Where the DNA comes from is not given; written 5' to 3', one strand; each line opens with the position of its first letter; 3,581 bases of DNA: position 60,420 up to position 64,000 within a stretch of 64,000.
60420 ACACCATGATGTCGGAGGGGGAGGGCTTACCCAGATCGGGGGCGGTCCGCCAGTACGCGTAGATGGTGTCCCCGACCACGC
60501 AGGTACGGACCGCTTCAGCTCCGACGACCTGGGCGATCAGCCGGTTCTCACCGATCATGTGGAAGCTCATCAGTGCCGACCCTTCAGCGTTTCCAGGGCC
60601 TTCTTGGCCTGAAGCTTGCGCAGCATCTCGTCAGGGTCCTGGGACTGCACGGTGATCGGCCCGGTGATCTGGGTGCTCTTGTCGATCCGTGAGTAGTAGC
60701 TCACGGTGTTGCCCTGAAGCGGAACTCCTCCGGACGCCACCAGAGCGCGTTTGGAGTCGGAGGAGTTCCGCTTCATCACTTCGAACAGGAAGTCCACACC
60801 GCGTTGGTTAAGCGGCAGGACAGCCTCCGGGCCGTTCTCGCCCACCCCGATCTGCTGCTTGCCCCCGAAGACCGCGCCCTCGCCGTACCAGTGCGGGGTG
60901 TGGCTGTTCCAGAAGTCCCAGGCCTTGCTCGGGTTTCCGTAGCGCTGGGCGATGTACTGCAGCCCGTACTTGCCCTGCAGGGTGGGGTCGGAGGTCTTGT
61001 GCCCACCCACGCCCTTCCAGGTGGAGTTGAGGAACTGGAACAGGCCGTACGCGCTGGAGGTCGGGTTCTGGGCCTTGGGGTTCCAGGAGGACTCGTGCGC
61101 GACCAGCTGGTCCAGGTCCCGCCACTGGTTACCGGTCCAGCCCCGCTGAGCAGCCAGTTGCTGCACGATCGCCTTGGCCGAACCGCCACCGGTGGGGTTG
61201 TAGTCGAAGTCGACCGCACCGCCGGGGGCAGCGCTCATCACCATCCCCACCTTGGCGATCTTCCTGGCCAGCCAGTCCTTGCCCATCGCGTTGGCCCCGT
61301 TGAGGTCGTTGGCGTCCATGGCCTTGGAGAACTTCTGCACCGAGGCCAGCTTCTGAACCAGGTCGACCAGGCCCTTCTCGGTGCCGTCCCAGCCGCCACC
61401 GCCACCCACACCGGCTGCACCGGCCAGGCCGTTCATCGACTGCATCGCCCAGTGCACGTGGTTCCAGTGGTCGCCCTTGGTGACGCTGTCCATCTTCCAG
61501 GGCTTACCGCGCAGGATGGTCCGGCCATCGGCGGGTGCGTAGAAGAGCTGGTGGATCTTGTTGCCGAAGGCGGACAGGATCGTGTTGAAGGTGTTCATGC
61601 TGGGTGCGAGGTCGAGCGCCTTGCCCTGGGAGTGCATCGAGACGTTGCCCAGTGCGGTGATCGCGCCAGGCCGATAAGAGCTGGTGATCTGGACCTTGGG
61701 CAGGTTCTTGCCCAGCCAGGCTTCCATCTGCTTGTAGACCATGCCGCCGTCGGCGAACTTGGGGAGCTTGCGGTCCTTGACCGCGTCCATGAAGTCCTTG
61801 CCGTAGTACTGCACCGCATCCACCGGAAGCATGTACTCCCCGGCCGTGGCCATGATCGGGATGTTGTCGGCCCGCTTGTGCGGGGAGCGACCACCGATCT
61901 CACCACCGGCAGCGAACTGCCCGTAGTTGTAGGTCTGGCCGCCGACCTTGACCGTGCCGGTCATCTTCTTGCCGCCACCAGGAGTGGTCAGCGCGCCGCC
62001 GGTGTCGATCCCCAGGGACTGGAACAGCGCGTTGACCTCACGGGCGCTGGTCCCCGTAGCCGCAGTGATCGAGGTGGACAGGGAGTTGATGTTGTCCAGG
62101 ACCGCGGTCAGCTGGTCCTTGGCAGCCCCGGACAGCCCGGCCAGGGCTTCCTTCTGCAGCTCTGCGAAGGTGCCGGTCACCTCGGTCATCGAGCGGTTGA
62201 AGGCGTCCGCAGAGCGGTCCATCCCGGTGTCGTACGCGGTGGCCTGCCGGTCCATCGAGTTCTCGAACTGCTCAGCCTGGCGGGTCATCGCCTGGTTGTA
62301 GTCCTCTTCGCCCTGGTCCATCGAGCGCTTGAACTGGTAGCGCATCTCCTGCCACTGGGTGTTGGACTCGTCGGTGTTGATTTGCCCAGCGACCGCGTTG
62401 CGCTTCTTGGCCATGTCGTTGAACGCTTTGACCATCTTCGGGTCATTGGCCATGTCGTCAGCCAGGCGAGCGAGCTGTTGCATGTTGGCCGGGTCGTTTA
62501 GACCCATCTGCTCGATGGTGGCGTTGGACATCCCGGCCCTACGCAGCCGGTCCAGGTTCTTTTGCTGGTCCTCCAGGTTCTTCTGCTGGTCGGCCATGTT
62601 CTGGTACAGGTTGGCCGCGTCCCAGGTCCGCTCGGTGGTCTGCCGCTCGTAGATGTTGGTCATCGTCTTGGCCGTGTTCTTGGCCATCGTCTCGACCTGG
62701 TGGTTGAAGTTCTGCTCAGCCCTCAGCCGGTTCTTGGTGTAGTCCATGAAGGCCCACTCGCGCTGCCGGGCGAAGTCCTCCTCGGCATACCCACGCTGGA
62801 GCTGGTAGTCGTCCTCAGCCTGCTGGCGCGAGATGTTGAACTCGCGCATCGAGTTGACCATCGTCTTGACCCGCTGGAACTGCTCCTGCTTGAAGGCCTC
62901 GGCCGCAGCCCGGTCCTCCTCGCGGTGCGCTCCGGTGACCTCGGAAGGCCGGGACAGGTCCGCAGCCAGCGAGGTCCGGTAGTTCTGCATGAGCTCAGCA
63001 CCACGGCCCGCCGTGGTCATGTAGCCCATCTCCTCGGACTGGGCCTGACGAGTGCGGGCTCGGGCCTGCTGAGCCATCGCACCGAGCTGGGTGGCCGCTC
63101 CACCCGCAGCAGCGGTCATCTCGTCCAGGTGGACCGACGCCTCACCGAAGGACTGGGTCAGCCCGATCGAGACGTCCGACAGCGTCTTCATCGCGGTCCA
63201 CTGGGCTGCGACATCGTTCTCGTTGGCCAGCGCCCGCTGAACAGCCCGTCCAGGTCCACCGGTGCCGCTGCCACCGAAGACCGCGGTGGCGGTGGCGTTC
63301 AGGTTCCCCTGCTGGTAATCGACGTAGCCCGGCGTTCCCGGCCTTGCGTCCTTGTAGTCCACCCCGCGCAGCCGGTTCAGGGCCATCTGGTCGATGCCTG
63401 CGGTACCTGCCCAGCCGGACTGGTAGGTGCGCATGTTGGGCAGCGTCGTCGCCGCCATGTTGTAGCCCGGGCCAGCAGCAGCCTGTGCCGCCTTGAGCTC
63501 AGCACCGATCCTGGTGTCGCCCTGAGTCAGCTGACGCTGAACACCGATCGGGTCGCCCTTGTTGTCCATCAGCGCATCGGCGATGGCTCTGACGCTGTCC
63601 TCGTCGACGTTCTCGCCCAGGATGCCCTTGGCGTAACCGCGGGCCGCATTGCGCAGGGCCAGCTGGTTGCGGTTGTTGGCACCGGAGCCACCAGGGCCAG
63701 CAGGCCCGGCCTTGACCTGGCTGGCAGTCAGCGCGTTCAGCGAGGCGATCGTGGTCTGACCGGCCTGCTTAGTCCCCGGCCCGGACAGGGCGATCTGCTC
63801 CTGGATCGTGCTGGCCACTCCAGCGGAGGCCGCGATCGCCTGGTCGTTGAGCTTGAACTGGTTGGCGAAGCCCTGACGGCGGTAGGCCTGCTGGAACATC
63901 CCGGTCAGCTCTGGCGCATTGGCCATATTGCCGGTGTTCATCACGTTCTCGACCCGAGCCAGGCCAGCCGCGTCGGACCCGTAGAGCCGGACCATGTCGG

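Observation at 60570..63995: Tape measure protein carrying two different peptidoglycan-hydrolase motifs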

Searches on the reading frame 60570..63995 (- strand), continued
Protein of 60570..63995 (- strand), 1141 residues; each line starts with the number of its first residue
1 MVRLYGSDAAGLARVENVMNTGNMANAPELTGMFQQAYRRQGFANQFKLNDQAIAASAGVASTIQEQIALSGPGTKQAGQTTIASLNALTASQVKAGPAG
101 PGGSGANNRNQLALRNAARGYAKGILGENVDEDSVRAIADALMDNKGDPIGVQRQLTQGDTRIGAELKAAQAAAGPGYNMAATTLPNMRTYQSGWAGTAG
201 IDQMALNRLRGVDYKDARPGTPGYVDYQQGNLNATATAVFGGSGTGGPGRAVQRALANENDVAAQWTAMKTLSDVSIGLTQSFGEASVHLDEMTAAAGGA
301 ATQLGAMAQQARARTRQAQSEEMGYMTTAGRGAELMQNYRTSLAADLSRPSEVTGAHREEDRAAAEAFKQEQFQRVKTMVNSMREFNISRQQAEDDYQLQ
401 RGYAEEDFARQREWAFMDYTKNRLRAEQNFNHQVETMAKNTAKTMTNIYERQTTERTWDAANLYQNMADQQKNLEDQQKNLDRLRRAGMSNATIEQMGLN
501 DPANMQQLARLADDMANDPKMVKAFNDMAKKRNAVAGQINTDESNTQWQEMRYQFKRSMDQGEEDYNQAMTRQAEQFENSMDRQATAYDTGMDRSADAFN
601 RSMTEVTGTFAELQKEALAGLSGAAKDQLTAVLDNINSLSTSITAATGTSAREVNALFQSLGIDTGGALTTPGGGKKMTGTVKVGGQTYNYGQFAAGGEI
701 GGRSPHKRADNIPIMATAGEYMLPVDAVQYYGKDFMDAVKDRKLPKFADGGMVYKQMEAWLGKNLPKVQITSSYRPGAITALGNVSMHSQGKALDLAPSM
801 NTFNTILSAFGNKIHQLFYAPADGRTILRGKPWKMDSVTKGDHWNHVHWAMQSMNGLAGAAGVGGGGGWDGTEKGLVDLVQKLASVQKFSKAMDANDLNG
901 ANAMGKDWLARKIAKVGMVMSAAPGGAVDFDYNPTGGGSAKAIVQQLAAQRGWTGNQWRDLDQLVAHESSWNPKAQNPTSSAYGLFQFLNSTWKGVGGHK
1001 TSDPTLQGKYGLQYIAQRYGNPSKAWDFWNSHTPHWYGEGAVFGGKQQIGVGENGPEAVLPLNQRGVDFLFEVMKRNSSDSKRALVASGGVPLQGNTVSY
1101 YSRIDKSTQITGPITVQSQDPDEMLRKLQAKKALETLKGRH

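Call 26: get_annotated_region(hit=H1, flank=6000)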
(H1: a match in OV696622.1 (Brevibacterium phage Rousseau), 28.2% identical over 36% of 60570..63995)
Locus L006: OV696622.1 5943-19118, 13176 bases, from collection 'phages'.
description: Brevibacterium phage Rousseau genome assembly, complete genome: monopartite.
organism: Brevibacterium phage Rousseau (NCBI taxid 2891957)
taxonomy: Viruses; Duplodnaviria; Heunggongvirae; Uroviricota; Caudoviricetes
host: -; source: French washed-rind cheese surface; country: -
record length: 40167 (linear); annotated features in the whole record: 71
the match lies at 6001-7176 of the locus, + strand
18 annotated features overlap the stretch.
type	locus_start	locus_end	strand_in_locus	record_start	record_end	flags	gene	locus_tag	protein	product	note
CDS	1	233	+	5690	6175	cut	-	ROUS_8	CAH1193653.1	Adaptor protein Ad1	-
CDS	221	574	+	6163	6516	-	-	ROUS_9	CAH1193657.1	Head closure protein Hc1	-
CDS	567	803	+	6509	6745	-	-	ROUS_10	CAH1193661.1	Neck protein Ne1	-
CDS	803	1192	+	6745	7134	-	-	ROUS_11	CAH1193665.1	Tail completion protein Tc1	-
CDS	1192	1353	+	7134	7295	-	-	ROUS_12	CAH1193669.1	Hypothetical protein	-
CDS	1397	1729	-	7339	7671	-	-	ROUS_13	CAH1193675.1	Hypothetical protein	-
CDS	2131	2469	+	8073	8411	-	-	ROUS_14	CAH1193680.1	Tail assembly chaperone protein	-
CDS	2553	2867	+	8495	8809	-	-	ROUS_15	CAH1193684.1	Tail assembly chaperone protein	-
CDS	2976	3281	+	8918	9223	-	-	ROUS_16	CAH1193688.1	HNH endonuclease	-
CDS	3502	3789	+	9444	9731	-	-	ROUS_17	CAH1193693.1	Recombination endonuclease VII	-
CDS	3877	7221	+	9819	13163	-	-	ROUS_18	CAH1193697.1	Tail tape measure protein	-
CDS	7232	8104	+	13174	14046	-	-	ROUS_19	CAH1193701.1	Distal tail protein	-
CDS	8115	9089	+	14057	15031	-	-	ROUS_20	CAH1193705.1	Receptor binding protein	-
CDS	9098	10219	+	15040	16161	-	-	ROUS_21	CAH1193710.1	Tail protein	-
CDS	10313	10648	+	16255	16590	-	-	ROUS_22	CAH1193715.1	HNH endonuclease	-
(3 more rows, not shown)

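Call 27: get_annotated_region(hit=H5, flank=7000)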
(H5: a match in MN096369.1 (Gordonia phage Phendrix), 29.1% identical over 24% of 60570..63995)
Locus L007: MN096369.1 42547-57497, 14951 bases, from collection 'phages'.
description: Gordonia phage Phendrix, complete genome.
organism: Gordonia phage Phendrix (NCBI taxid 2593335)
taxonomy: Viruses; Duplodnaviria; Heunggongvirae; Uroviricota; Caudoviricetes; Godonkavirus; Godonkavirus phendrix
host: Gordonia terrae 3612; source: soil; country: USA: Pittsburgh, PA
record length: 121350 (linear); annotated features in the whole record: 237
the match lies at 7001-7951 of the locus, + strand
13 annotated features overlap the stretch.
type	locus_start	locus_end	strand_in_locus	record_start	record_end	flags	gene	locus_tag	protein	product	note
CDS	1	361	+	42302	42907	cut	80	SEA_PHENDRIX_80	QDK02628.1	glycosyltransferase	-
CDS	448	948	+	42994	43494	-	81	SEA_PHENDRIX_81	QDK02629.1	hypothetical protein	-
CDS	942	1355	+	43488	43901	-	82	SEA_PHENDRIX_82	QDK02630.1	major tail protein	-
CDS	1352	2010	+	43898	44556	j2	84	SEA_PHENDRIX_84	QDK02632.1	tail assembly chaperone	-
CDS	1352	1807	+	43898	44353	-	83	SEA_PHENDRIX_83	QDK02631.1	tail assembly chaperone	-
CDS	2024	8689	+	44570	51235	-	85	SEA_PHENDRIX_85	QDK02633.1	tape measure protein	-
CDS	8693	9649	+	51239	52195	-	86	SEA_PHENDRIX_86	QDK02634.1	minor tail protein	-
CDS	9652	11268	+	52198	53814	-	87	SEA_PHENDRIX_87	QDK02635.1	minor tail protein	-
CDS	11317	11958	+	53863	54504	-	88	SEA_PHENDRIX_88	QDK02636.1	minor tail protein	-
CDS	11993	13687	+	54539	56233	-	89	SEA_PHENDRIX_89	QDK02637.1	minor tail protein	-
CDS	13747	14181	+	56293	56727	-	90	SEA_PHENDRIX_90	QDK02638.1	hypothetical protein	-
CDS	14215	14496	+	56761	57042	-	91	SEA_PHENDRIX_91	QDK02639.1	hypothetical protein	-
CDS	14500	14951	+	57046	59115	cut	92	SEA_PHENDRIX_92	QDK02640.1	minor tail protein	-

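Call 28: search_protein_families(library=pfam, proteins=[L005:2692-7686:+, L006:3877-7221:+, L007:2024-8689:+], max_evalue=0.1)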
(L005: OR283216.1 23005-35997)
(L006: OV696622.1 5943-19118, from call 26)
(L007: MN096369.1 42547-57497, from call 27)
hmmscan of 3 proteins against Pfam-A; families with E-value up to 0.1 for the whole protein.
L005:2692-7686:+ (1664 aa): 1 family
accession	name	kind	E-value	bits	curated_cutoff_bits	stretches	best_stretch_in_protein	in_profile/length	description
PF01464.25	SLT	-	6.8e-05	22.9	21.3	1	1319-1392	3-81/117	Transglycosylase SLT domain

L006:3877-7221:+ (1114 aa): 2 families
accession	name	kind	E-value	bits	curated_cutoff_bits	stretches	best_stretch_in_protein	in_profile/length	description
PF20155.4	TMP_3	-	3.8e-19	69.6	41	1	84-263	11-189/192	Tape measure protein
PF01464.25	SLT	-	5e-05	23.3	21.3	1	950-989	14-52/117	Transglycosylase SLT domain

L007:2024-8689:+ (2221 aa): 1 family
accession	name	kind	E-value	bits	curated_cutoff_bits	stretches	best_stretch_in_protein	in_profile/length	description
PF01464.25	SLT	-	1.8e-09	37.6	21.3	1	1864-1940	3-84/117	Transglycosylase SLT domain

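Call 83: search_protein_families(library=ncbifam, proteins=[P0001], max_evalue=0.1)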
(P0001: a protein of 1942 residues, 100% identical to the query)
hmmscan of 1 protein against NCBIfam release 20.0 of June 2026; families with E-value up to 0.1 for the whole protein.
P0001 (1942 aa): 4 families
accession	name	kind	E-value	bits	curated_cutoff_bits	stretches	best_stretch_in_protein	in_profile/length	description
NF052397.1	AggPromo_Cterm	subfamily_domain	1.5e-21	76.7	40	1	1759-1838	2-80/80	aggregation-promoting factor C-terminal-like domain-containing protein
TIGR01760.1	tape_meas_TP901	equivalog_domain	5.4e-15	55.3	28.8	1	56-412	1-347/349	phage tail tape measure protein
TIGR02168.1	SMC_prok_B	equivalog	0.0011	16.8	567.35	1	71-196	808-932/1181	chromosome segregation protein SMC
NF033829.0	plas_excl_MbeD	equivalog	0.0039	17.5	60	1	91-138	16-63/69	MbeD family mobilization/exclusion protein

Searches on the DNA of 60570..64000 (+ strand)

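Call 8: search_dna_similar(query=window:60570-64000:+, collection=phages, mode=near, max_rows=25)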
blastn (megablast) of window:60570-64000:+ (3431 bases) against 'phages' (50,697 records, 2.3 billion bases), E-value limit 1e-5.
No match.
